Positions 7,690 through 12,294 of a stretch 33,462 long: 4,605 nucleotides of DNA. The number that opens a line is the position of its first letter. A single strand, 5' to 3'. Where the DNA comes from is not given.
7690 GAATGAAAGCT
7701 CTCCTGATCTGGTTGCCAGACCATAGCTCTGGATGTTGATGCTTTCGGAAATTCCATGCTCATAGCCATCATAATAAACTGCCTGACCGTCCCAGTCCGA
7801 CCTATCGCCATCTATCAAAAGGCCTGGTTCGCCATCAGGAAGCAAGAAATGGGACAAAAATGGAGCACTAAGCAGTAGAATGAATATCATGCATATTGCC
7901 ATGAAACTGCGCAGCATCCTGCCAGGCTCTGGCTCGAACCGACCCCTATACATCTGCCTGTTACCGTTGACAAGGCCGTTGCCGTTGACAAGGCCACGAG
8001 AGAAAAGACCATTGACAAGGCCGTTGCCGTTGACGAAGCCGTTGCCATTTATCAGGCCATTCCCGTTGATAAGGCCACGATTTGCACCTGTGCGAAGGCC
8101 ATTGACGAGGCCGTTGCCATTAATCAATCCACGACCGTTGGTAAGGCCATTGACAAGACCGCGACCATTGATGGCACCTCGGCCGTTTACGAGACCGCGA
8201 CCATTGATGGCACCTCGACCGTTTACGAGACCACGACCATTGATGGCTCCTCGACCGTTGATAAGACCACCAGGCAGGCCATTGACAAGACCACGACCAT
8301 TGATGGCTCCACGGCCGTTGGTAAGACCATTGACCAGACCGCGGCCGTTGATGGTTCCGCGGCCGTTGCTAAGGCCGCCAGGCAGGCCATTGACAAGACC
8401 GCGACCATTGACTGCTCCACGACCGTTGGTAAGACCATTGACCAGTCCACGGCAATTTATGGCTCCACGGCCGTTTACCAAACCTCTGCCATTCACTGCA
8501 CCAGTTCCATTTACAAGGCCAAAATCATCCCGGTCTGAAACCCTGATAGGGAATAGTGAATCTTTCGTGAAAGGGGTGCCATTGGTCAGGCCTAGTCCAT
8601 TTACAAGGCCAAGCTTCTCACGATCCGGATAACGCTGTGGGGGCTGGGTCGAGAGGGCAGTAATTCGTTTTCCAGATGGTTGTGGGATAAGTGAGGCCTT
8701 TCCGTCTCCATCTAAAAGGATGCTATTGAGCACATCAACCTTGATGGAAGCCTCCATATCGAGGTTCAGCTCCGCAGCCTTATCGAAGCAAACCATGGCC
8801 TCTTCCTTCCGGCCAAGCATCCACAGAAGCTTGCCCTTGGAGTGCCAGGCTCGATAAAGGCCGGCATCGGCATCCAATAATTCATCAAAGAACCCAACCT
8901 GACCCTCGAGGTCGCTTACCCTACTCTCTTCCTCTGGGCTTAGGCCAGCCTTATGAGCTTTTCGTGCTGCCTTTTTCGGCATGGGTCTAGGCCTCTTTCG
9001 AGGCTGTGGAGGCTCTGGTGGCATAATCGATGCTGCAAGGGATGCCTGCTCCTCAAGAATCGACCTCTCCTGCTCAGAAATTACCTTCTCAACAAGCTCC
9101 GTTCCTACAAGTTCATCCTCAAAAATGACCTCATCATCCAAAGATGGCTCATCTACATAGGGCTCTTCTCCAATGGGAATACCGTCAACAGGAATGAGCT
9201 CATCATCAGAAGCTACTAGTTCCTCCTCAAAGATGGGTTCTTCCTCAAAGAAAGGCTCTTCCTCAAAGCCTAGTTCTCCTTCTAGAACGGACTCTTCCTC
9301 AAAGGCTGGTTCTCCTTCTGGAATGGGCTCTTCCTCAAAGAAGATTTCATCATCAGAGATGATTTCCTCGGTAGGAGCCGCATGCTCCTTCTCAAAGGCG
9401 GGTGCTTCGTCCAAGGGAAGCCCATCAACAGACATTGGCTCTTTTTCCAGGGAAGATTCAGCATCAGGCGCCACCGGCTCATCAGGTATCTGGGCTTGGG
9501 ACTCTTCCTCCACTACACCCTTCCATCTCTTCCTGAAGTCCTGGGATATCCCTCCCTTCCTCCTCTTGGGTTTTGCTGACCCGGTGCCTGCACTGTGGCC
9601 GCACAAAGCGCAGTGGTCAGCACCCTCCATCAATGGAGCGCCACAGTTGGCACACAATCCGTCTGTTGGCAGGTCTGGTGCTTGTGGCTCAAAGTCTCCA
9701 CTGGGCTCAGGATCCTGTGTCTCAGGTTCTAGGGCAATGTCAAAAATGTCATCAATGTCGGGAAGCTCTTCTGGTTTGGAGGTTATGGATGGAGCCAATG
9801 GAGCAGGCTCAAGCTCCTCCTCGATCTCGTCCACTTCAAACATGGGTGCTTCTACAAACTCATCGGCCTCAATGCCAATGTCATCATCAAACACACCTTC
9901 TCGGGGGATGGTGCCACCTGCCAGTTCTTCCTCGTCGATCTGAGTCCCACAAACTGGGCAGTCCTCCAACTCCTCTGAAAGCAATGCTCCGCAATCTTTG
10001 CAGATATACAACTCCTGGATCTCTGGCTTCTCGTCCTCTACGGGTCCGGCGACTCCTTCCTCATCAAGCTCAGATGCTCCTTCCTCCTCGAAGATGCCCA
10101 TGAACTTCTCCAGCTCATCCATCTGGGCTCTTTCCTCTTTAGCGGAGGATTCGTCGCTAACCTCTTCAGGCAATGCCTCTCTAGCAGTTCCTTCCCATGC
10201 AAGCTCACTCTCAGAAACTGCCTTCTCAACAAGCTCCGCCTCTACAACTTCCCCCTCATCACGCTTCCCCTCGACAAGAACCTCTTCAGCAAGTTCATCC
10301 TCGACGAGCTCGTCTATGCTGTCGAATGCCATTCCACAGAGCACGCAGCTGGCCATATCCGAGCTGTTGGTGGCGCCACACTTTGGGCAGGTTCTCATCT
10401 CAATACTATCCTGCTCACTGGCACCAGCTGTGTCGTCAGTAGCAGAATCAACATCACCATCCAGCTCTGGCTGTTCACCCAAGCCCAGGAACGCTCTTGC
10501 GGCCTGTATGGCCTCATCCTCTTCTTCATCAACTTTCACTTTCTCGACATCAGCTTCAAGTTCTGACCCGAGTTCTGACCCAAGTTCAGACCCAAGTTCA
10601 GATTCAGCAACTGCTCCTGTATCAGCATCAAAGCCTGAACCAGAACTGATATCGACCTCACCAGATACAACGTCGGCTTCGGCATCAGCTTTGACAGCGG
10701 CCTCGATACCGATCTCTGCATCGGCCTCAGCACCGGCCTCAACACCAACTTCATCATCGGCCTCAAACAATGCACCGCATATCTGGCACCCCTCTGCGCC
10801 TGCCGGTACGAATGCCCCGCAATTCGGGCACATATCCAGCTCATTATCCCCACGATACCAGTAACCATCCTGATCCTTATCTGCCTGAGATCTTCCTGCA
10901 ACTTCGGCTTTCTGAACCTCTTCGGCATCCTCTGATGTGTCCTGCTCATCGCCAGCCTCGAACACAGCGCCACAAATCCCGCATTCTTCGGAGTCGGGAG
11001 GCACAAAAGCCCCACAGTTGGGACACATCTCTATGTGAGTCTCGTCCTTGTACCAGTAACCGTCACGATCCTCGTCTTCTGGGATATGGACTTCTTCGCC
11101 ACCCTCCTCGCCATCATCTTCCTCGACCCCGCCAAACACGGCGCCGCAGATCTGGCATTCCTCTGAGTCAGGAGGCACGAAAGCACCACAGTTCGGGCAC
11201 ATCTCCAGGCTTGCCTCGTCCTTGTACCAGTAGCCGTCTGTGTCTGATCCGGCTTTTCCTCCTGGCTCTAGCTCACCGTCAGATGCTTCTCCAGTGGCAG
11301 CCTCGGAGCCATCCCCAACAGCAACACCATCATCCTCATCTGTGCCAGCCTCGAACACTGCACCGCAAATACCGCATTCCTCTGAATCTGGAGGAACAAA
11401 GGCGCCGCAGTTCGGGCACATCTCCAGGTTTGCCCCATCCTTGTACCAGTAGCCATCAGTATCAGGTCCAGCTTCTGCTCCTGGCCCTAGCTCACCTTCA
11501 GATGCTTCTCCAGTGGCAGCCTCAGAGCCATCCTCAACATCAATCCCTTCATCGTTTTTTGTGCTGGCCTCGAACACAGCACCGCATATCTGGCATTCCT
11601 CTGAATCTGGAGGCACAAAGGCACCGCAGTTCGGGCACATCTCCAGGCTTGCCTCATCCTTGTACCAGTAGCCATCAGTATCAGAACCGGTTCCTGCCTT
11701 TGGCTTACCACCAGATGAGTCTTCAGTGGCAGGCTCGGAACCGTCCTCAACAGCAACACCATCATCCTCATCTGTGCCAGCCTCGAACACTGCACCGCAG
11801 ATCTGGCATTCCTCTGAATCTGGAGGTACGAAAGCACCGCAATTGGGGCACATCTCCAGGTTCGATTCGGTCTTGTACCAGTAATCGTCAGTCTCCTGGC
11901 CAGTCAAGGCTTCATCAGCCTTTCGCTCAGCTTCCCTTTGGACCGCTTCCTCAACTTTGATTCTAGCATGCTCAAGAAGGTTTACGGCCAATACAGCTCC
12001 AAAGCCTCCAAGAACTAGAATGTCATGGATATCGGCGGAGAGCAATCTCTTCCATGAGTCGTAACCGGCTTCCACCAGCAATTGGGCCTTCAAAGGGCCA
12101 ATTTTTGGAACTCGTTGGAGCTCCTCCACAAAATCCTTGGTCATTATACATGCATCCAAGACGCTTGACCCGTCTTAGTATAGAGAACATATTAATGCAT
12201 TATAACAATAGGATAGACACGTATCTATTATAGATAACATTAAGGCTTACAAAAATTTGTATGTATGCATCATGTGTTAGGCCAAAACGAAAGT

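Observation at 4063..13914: Co-directional module: KaiC-like ATPase, double-wHTH regulator, then a 2,698-aa bitopic zinc-ribbon/adhesin protein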

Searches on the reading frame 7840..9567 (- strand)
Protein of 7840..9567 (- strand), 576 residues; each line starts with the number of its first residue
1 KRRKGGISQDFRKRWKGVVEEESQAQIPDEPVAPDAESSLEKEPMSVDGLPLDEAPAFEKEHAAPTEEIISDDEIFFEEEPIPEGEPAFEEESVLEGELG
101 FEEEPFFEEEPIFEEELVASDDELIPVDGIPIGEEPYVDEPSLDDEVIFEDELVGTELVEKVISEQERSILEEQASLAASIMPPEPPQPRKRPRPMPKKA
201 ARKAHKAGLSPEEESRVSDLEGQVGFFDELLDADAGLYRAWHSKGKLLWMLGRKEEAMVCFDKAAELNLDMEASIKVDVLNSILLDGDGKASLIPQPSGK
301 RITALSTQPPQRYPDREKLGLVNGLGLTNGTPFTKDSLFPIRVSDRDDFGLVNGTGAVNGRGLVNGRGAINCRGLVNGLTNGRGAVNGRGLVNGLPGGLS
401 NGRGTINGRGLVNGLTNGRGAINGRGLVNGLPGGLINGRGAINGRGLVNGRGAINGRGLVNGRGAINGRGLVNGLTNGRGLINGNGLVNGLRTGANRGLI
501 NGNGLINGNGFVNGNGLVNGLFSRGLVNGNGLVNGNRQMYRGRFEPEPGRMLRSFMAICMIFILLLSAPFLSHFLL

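Call 56: search_solved_structures(query=window:7840-9567:-, max_evalue=1)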
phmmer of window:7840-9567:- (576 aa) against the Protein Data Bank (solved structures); distinct sequences matched with E-value up to 1: 19.
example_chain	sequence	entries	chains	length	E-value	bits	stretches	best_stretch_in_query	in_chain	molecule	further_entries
8bu0_A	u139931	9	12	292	9.4e-06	28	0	218-268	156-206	Consensus tetratricopeptide repeat protein | Crystal structure of an 8-repeat consensus TPR superhelix with Zinc. | Monomer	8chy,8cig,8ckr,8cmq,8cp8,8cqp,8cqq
9qhb_A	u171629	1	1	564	5.8e-05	25.4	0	218-268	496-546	Engineered tetratricopeptide repeat protein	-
9qhc_A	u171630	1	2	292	0.003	19.7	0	218-268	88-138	Engineered tetratricopeptide repeat protein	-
2fo7_A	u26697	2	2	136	0.0069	18.5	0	218-268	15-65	SYNTHETIC CONSENSUS TPR PROTEIN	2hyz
8ch0_A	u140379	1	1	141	0.0073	18.4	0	218-268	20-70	Consensus tetratricopeptide repeat protein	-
1na0_A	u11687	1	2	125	0.051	15.6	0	219-270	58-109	designed protein CTPR3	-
6b85_J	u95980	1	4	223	0.13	14.3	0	239-268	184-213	TMHC4_R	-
8ump_A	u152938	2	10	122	0.17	13.9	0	228-268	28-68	T33-ml35-redesigned-TPR-domain-fold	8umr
6vfh_A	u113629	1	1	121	0.39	12.7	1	218-271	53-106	T33_dn10A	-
3kd7_A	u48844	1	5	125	0.47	12.5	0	218-270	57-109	CTPR390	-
6kg9_A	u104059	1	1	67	0.52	12.3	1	447-490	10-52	And cellulose-binding endoglucanase family 9 CelL ortholog dockerin domain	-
6kgc_B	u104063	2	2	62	0.55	12.2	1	447-490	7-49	And cellulose-binding endoglucanase family 9 CelL ortholog dockerin domain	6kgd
1w3b_A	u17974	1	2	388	0.58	12.2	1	218-268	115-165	UDP-N-ACETYLGLUCOSAMINE--PEPTIDE N-ACETYLGLUCOSAMINYLTRANSFERASE 110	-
6eou_A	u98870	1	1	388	0.58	12.2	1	218-268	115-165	UDP-N-acetylglucosamine--peptide N-acetylglucosaminyltransferase 110 kDa subunit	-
6vfi_B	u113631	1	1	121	0.61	12.1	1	218-276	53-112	O43_dn18B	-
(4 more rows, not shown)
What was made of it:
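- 8761..8856 (-): TPR repeat, cytoplasmic and near the membrane. The PDB search hits consensus TPR proteins at E = 9e-6 (call 56).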

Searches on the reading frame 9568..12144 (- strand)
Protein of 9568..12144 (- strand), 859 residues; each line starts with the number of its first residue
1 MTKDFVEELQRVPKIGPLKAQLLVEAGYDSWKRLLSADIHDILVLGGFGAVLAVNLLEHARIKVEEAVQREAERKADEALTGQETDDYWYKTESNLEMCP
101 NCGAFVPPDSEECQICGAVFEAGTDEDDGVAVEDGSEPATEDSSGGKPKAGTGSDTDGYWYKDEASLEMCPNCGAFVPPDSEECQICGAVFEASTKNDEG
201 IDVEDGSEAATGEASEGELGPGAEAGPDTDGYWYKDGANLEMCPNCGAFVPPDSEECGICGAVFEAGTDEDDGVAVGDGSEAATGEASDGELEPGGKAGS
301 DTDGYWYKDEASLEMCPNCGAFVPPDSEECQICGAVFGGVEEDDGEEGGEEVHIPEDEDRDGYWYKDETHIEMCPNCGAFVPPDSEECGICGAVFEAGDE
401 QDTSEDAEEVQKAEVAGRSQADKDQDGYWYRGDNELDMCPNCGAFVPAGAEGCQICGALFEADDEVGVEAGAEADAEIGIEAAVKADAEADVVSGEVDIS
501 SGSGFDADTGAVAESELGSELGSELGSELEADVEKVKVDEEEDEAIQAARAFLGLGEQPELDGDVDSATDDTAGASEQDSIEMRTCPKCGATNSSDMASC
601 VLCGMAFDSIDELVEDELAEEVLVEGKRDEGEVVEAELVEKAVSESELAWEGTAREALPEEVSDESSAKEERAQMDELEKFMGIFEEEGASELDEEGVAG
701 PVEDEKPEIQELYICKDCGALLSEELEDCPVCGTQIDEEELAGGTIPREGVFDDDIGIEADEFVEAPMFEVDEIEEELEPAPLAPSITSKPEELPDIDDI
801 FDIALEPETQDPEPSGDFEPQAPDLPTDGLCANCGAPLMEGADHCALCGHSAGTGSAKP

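Call 83: search_protein_families(library=padloc, proteins=[window:9568-12144:-], max_evalue=0.01)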
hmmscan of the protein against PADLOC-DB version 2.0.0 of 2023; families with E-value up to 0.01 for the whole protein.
window:9568-12144:- (859 aa): 0 families

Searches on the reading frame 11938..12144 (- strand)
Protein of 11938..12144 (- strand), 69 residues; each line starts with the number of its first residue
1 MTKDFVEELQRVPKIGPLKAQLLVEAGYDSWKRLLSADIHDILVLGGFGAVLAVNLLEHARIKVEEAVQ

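Call 76: search_solved_structures(query=A5, max_evalue=1)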
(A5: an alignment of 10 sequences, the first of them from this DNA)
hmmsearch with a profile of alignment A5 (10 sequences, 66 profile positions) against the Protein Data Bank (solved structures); distinct sequences matched with E-value up to 1: 206 (the best 60 are shown).
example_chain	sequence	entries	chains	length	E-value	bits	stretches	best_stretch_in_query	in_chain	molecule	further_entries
5hm5_A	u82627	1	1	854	4.5e-22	81.3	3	6-59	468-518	Topoisomerase V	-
8df7_A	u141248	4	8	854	3e-21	78.7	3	6-59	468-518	Topoisomerase V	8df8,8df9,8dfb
4gfj_A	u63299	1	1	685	3.4e-15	59.3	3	6-59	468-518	Topoisomerase V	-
9l94_Q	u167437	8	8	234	3.4e-14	56.1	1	1-58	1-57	Large ribosomal subunit protein eL32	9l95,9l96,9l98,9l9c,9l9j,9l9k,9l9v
3cma_Y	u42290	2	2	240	6.5e-14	55.2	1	2-58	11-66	50S ribosomal protein L32e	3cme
1s72_Y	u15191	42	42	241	6.5e-14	55.2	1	2-58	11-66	50S ribosomal protein L32E | RPL32E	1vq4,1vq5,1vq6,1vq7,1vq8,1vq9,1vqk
1jj2_X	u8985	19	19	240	6.6e-14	55.2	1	2-58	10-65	RIBOSOMAL PROTEIN L32E | 50S ribosomal protein L32E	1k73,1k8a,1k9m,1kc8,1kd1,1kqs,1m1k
2zj2_A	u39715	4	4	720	9.3e-13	51.5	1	9-64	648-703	Putative ski2-type helicase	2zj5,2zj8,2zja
6gov_A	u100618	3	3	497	2.7e-11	46.8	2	16-62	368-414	Transcription termination/antitermination protein NusA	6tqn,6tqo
6z9p_A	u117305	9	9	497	2.8e-11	46.7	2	16-62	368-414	Transcription termination/antitermination protein NusA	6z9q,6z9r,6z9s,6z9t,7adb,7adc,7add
5ms0_M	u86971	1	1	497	2.8e-11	46.7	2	16-62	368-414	Transcription termination/antitermination protein NusA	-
6flq_F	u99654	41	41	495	2.8e-11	46.7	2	16-62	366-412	Transcription termination/antitermination protein NusA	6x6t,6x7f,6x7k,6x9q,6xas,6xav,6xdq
8pil_F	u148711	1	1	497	2.8e-11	46.7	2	16-62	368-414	Transcription termination/antitermination protein NusA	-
7ubn_N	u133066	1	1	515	3.2e-11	46.6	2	16-62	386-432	Transcription termination/antitermination protein NusA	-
3b0y_A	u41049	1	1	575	9.9e-11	45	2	9-60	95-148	DNA polymerase beta family (X family)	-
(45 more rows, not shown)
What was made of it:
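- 11962..12126 (-): N-terminal cytoplasmic (HhH)2 domain. A profile of 10 orthologues hits Topo V HhH repeats (E = 4.5e-22), L32e, Hel308, NusA, XPF, UvrC and the RadA N-terminal domain (call 76).
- The (HhH)2 domain resembles those of RadA/Rad51, ComEA, XPF and Topo V (call 76).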
